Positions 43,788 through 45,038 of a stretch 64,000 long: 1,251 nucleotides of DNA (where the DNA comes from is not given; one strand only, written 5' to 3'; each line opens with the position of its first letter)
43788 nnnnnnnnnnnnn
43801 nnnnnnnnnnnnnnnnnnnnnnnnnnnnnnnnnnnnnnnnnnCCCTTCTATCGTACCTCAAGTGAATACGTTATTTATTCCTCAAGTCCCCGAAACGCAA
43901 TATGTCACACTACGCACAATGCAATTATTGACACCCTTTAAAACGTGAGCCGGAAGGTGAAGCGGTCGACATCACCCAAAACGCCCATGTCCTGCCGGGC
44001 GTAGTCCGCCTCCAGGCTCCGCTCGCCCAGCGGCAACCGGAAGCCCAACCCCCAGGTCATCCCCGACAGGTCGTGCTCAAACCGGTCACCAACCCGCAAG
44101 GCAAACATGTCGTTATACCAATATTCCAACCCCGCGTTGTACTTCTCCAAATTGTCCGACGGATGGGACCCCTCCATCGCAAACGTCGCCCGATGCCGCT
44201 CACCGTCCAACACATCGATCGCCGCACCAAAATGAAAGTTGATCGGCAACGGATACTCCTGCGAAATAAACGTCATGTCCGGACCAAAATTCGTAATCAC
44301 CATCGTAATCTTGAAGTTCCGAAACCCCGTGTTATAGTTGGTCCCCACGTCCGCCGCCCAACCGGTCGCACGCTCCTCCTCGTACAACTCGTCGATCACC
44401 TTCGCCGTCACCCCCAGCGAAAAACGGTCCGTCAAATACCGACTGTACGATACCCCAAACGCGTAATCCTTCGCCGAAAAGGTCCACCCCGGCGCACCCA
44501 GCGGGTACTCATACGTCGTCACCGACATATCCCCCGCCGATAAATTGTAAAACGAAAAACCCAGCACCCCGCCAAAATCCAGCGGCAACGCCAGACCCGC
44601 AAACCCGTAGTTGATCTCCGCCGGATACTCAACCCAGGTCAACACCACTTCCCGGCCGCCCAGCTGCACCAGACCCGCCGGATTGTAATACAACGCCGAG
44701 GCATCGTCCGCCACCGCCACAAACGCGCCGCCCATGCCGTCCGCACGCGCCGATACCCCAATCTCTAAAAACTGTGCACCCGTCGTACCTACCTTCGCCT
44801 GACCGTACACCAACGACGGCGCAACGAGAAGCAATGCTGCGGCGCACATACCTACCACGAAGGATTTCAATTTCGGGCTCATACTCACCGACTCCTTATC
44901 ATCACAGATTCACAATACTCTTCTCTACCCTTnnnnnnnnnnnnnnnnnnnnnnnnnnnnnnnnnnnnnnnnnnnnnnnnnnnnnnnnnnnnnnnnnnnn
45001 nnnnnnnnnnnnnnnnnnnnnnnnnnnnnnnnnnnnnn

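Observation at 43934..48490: Two PorV-like genes are 100% identical over 892 bp while the flanking cargo paralogs are deeply diverged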

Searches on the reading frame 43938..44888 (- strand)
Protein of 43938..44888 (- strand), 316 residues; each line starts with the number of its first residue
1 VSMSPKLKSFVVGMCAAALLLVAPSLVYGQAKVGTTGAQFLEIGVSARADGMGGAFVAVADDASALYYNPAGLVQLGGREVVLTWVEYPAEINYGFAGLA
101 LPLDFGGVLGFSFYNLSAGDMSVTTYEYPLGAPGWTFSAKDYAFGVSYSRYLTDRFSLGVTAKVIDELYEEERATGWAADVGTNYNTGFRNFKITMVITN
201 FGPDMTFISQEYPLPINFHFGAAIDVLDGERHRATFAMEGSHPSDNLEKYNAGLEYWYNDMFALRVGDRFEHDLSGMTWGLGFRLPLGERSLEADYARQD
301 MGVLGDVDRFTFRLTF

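Call 4: search_protein_families(library=pfam, proteins=[window:43938-44888:-], max_evalue=0.01)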
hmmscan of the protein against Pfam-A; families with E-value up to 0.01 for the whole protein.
window:43938-44888:- (316 aa): 2 families
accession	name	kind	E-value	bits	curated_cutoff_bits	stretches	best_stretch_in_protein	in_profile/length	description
PF19572.5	PorV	-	1.6e-08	34.8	27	1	31-239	6-232/243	Type IX secretion system protein PorV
PF03349.22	Toluene_X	-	0.00019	20.5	29.7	1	42-93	17-67/421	Outer membrane protein transport protein (OMPP1/FadL/TodX)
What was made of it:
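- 43938..44882 (-): PorV-A gene (314 aa from the ATG; an alternative GTG start lies at 44888). PorV/PorQ-family outer-membrane beta-barrel. Pfam PF19572 scores 34.8 against 27 (call 4).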

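Call 8: find_encoding_contigs(protein=window:43938-44888:-, flank=10000, max_places=10)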
Protein window:43938-44888:- (316 aa): no gene with exactly this product is on record in the collection.

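Call 10: find_related_loci(query=window:43938-44825:-, collection=genome_contigs, flank=10000)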
Query window:43938-44825:- (295 aa) in genome_contigs; peptide patterns used: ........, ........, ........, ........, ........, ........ (x = any residue, [..] = any of these).
164 stretches matched a pattern; 73 encode a relative of the query (tblastn E <= 1e-3); 65 distinct loci.
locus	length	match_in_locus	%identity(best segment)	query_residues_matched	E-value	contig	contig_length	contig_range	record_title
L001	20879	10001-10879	66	3-295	9e-125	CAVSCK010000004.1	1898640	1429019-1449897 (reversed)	MAG: uncultured bacterium isolate MFD05942.bin.1.428 genome assembly, contig: contig_8898, whole genome shotgun sequence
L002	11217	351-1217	67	7-295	8e-124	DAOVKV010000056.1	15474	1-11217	MAG TPA_asm: bacterium isolate CSMAG_1428 CSMAG_1428_k141_3741558_length_15474_cov_19.3114, whole genome shotgun sequenc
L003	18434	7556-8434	66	3-295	3e-123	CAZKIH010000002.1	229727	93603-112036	MAG TPA_asm: uncultured Ignavibacteria bacterium isolate SRP173033_co2_66 genome assembly, contig: NODE_9_length_229727_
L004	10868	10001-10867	67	7-295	3e-122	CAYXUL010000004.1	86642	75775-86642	MAG TPA_asm: uncultured Ignavibacteria bacterium isolate SRP214966_co3_82 genome assembly, contig: NODE_102_length_86642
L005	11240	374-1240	67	7-295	3e-122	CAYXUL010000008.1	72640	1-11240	MAG TPA_asm: uncultured Ignavibacteria bacterium isolate SRP214966_co3_82 genome assembly, contig: NODE_178_length_72640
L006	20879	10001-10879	65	3-295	2e-121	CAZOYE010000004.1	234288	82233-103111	MAG TPA_asm: uncultured Ignavibacteria bacterium isolate SRP323723_co1_129 genome assembly, contig: NODE_34_length_23428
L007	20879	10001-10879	65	3-295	1e-121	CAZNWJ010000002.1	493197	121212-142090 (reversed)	MAG TPA_asm: uncultured Ignavibacteria bacterium isolate binchicken_co16_17 genome assembly, contig: NODE_5_length_49319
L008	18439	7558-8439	65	2-295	8e-121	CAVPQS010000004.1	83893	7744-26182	MAG: uncultured bacterium isolate MFD10097.bin.1.9 genome assembly, contig: contig_10457, whole genome shotgun sequence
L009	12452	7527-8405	64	3-295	4e-120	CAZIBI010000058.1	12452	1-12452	MAG TPA_asm: uncultured Ignavibacteria bacterium isolate binchicken_co199_86 genome assembly, contig: NODE_3587_length_1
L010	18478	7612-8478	66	7-295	4e-119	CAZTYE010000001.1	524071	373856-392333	MAG TPA_asm: uncultured Ignavibacteria bacterium isolate binchicken_co16_162 genome assembly, contig: NODE_4_length_5240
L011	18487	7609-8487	65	3-295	7e-119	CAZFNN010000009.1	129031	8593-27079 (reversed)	MAG TPA_asm: uncultured Ignavibacteria bacterium isolate SRP323723_co1_126 genome assembly, contig: NODE_114_length_1290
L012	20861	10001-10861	65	9-295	2e-118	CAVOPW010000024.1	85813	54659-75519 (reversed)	MAG: uncultured bacterium isolate MFD00032.bin.2.168 genome assembly, contig: contig_96375, whole genome shotgun sequenc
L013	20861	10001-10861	65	9-295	2e-118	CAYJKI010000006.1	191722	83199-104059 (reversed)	MAG TPA_asm: uncultured Ignavibacteria bacterium isolate ERP124720_co1_89 genome assembly, contig: NODE_80_length_191722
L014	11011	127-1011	60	1-295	7e-113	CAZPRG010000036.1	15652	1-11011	MAG TPA_asm: uncultured Ignavibacteria bacterium isolate binchicken_co81_452 genome assembly, contig: NODE_5541_length_1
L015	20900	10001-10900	59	3-295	2e-112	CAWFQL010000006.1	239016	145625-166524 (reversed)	MAG: uncultured candidate division Zixibacteria bacterium isolate MFD05942.bin.1.318 genome assembly, contig: contig_130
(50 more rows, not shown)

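Call 11: find_homologous_proteins(query=window:43938-44882:-)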
Query window:43938-44882:- (314 aa): 2710 proteins with E <= 0.001 among 7822 candidates; the best 120 are listed.
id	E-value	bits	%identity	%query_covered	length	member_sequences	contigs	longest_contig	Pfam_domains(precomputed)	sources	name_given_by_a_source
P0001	1.1e-209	713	100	100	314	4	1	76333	PF19572.6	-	-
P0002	2.5e-181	620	86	100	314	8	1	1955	PF03349.23,PF19572.6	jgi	jgi:hypothetical protein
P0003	5.8e-181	619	85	100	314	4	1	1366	PF03349.23,PF19572.6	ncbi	-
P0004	3.4e-177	607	84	100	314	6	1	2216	PF19572.6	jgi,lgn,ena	-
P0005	1.8e-175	601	85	98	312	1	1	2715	PF19572.6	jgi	-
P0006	3.9e-169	580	81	100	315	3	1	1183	PF19572.6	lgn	-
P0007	3.6e-168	577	81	100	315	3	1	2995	PF19572.6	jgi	jgi:long-subunit fatty acid transport protein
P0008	3.1e-162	557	80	100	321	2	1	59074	PF19572.6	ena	-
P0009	4.6e-162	557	79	99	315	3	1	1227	PF19572.6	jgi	jgi:long-subunit fatty acid transport protein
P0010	1.9e-159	548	80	96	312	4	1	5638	PF19572.6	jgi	-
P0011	8.9e-159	546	76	100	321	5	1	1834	PF19572.6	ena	-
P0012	3.7e-127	442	63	99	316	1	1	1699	-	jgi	jgi:opacity protein-like surface antigen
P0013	3.7e-126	439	70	92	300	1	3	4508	PF19572.6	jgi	jgi:long-subunit fatty acid transport protein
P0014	1.2e-125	437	63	97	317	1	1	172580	-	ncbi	ncbi:MAG: PorV/PorQ family protein [Candidatus Zixiibacteriota bacterium]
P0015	8.7e-124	431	60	99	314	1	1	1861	-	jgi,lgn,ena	-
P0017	1.1e-123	431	64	91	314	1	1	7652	PF03687.21,PF19572.6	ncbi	-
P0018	2.6e-123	430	67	92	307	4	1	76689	PF19572.6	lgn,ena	-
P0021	6.3e-123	428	62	96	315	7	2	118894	PF03687.21,PF19572.6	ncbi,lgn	-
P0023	7.0e-123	428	63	94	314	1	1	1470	PF19572.6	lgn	-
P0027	1.3e-122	427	66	93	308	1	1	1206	PF19572.6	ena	-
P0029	2.0e-122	427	64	96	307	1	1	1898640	PF19572.6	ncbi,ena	-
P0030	2.6e-122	426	67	93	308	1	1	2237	PF03349.23,PF19572.6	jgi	jgi:hypothetical protein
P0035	1.6e-121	424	65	93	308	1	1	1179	PF19572.6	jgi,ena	-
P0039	4.4e-121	422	66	93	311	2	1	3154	PF03349.23,PF19572.6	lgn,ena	-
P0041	6.3e-121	422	67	92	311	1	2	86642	PF03349.23,PF19572.6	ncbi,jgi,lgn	-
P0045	1.6e-120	420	67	92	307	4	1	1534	PF19572.6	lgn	-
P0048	4.3e-120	419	65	93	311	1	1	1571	PF19572.6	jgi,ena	-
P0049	5.4e-120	419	67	93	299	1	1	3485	PF03349.23,PF19572.6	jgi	jgi:long-subunit fatty acid transport protein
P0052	1.8e-119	417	65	92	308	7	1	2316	PF19572.6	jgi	jgi:long-subunit fatty acid transport protein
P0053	2.3e-119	417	66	92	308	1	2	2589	PF19572.6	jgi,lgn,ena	-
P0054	2.5e-119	417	66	92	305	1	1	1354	PF19572.6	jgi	jgi:hypothetical protein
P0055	5.6e-119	415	64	95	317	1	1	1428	PF19572.6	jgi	-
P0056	6.0e-119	415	66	91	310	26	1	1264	PF19572.6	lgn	-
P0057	1.8e-118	414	65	92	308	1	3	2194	PF19572.6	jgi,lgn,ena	-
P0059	2.0e-118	414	64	93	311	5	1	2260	PF19572.6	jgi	-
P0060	2.2e-118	413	66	92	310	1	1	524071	PF03687.21,PF03349.23,PF19572.6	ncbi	-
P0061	3.2e-118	413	65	91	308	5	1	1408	PF19572.6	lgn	-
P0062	3.4e-118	413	65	93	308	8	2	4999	PF19572.6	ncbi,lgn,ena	-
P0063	3.5e-118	413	64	93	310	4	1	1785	PF03349.23,PF19572.6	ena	-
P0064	1.1e-117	411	65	92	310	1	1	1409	PF03687.21,PF03349.23,PF19572.6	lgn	-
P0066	2.2e-117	410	63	96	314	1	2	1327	PF19572.6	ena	-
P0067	2.9e-117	410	64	92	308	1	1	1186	PF19572.6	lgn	-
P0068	3.1e-117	410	64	93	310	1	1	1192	PF03687.21,PF03349.23,PF19572.6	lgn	-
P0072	5.1e-116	406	65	93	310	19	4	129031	PF03349.23,PF19572.6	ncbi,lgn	-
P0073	5.7e-115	402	64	91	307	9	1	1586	PF19572.6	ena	-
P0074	1.9e-114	400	59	97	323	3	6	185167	PF19572.6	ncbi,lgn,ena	-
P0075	5.6e-114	399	62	92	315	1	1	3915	PF19572.6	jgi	-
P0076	6.3e-114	399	62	92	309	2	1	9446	PF19572.6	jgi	-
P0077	1.6e-113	397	61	93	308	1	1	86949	PF03349.23,PF19572.6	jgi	jgi:hypothetical protein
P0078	2.2e-113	397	61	93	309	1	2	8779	PF19572.6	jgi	jgi:hypothetical protein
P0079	2.7e-113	397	59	95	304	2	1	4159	PF03349.23,PF19572.6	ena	-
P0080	3.0e-113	397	58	99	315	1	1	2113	PF03687.21,PF03349.23,PF19572.6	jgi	jgi:long-subunit fatty acid transport protein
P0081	3.2e-113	396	57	99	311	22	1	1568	PF03687.21,PF19572.6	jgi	jgi:long-subunit fatty acid transport protein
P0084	9.4e-113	395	60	94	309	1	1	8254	PF19572.6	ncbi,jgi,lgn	-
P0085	3.0e-112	393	57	100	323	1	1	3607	PF03349.23,PF19572.6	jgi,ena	-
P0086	3.1e-112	393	60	95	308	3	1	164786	PF03349.23,PF19572.6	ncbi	-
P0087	3.9e-112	393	60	93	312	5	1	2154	PF19572.6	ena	-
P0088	5.1e-112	392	61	93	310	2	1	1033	PF19572.6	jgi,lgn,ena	-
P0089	9.5e-112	392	60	93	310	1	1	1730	PF19572.6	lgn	-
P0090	1.0e-111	391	59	97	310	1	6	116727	PF03349.23,PF19572.6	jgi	jgi:hypothetical protein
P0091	1.1e-111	391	59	93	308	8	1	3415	PF19572.6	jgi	-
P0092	1.1e-111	391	58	99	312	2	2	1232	PF03687.21,PF19572.6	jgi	jgi:hypothetical protein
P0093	1.4e-111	391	59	96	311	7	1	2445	PF19572.6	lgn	-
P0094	1.4e-111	391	59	98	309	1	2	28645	PF03687.21,PF19572.6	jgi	jgi:hypothetical protein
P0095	1.5e-111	391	60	93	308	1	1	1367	PF19572.6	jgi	jgi:hypothetical protein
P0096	1.9e-111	391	61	93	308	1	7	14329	PF19572.6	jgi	jgi:hypothetical protein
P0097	1.9e-111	391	60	94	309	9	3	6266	PF19572.6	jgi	jgi:hypothetical protein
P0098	2.6e-111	390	60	92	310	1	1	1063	PF19572.6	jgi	jgi:hypothetical protein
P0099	2.9e-111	390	60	91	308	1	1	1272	PF19572.6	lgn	-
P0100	3.2e-111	390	60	95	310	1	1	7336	PF03687.21,PF19572.6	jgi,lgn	jgi:hypothetical protein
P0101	3.3e-111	390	60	91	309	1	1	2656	PF03349.23,PF19572.6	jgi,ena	-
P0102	3.4e-111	390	58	93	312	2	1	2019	PF03687.21,PF19572.6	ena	-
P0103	4.5e-111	389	60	94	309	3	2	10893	PF03687.21,PF19572.6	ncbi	-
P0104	5.2e-111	389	60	94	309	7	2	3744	PF19572.6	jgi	jgi:hypothetical protein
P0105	5.2e-111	389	59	96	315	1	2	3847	PF03349.23,PF19572.6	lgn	-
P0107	5.8e-111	389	57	99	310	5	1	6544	PF03687.21,PF19572.6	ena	-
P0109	8.5e-111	388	60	95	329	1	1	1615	PF03349.23,PF19572.6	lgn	-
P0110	1.2e-110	388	60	93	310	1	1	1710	PF19572.6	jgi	-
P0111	1.2e-110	388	59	96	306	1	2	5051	PF19572.6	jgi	jgi:hypothetical protein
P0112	1.3e-110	388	60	91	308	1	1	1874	PF19572.6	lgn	-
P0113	1.3e-110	388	58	93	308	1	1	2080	PF19572.6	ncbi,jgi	-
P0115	1.6e-110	388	57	99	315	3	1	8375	PF19572.6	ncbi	ncbi:MAG: PorV/PorQ family protein [Candidatus Zixiibacteriota bacterium]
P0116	1.6e-110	388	58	96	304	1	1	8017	PF03349.23,PF19572.6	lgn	-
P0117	1.9e-110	387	59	95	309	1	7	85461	PF19572.6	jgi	jgi:hypothetical protein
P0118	2.3e-110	387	61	91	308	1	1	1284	PF03349.23,PF19572.6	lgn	-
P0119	3.4e-110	387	60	94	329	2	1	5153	PF03349.23,PF19572.6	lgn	-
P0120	4.2e-110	386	60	95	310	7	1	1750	PF19572.6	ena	-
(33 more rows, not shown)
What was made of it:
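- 43938..44882 (-): The 314-aa form is the one on record as P0001 (call 11).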

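Call 21: find_encoding_contigs(protein=P0008, flank=10000, max_places=4)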
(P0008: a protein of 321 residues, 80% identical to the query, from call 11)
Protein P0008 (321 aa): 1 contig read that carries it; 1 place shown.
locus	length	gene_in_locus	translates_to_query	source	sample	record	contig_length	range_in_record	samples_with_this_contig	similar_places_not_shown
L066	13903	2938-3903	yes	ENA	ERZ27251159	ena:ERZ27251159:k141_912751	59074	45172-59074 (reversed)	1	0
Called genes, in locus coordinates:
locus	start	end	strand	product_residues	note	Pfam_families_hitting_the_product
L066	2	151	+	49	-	?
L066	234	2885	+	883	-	-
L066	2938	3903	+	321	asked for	PF19572:PorV (weak)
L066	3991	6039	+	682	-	-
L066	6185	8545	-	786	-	PF13231:PMT_2, PF13428:TPR_14 (faint), PF13432:TPR_16, PF14559:TPR_19 (weak), PF00515:TPR_1 (weak), PF07719:TPR_2 (weak), PF14559:TPR_19 (weak), PF13371:TPR_9 (weak), +9 more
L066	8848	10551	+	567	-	PF13860:FlgD_ig, PF18962:Por_Secre_tail (weak)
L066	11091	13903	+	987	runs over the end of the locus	PF00082:Peptidase_S8, PF13860:FlgD_ig (weak)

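Call 26: search_protein_families(library=ncbifam, proteins=[window:43938-44888:-], max_evalue=0.01)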
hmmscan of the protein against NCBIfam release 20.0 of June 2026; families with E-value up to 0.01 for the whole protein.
window:43938-44888:- (316 aa): 4 families
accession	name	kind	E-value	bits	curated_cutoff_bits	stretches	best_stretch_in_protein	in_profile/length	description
NF033709.1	PorV_fam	subfamily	1e-63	215.9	90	1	35-316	1-326/326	PorV/PorQ family protein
NF033711.1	T9SS_PorQ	equivalog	1.4e-31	109.8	220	1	19-223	9-210/335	type IX secretion system protein PorQ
NF052325.1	PorVQ2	equivalog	2.1e-23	82.8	325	1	27-194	16-193/354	putative type IX sorting system protein PorV2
NF033710.1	T9SS_OM_PorV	equivalog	7.1e-23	81.4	250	2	30-239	18-244/367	type IX secretion system outer membrane channel protein PorV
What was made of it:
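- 43938..44882 (-): NCBIfam NF033709 scores 215.9 bits against a cutoff of 90 (call 26).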

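Call 27: search_solved_structures(query=window:43938-44888:-, max_evalue=1)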
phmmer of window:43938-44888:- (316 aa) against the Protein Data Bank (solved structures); distinct sequences matched with E-value up to 1: 1.
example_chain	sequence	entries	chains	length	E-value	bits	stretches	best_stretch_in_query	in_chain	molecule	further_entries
6h3i_F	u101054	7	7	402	3e-05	26.8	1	32-227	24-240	PorV | Type IX secretion system protein PorV domain-containing protein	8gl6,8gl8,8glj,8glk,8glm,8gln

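Call 30: find_related_loci(query=window:43938-44825:-, collection=metagenome_contigs, flank=9000)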
Query window:43938-44825:- (295 aa) in metagenome_contigs; peptide patterns used: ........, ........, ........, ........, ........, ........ (x = any residue, [..] = any of these).
196 stretches matched a pattern; 79 encode a relative of the query (tblastn E <= 1e-3); 76 distinct loci.
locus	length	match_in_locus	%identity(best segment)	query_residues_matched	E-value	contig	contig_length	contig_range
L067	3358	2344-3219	89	4-295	0e+0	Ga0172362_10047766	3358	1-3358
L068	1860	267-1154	83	1-295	4e-179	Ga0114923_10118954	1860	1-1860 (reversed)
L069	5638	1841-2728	81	1-295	7e-163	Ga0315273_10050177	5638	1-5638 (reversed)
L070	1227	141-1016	65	4-295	3e-135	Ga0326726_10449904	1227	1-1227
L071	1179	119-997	65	3-295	2e-135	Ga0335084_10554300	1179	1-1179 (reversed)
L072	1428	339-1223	64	1-295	4e-133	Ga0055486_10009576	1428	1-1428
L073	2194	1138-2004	67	7-295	8e-130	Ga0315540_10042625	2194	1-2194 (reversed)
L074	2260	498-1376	64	3-295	1e-128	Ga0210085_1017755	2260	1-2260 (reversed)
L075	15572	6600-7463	65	8-295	1e-119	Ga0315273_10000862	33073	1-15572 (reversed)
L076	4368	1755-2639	65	1-295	4e-121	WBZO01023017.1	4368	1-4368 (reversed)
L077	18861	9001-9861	65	9-295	3e-119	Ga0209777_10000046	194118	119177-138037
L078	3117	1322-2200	66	3-295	2e-123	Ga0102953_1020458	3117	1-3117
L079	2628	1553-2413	65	9-295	3e-124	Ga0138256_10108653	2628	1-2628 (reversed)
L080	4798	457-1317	65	9-295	2e-119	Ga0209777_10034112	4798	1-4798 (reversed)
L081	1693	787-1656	64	9-295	2e-125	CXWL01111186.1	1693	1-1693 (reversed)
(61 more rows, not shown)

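Call 48: predict_structure(alignment_id=A1)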
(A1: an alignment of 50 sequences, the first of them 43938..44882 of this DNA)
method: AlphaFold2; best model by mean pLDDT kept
length: 314 residues; sequences in the alignment: 50
mean_pLDDT: 83.7   pTM: 0.77
mean pLDDT of the five models: 83.7, 83.3, 82.1, 77.5, 76.3
residues with pLDDT >= 90: 160; 70-90: 101; 50-70: 35; < 50: 18
segments of 3 or more residues with pLDDT < 50: 22-39
pLDDT, mean of each block of 10 residues (from residue 1): 86 88 38 40 86 90 92 92 83 93 94 82 71 79 95 95 81 86 94 87 56 81 96 93 76 97 88 83 95 89 84 96
secondary structure, 60 per line:
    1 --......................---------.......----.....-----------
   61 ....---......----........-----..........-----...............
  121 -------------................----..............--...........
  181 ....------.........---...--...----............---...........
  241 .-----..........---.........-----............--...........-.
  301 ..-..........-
elements in order: H3-24 H34-40 H45-49 H61-64 H68-73 E78-85 E91-100 E106-120 E134-149 E154-167 E170-184 E191-199 E203-205 E208-210 E215-226 E230-241 E247-256 E260-268 E274-285 E288-298 E304-313
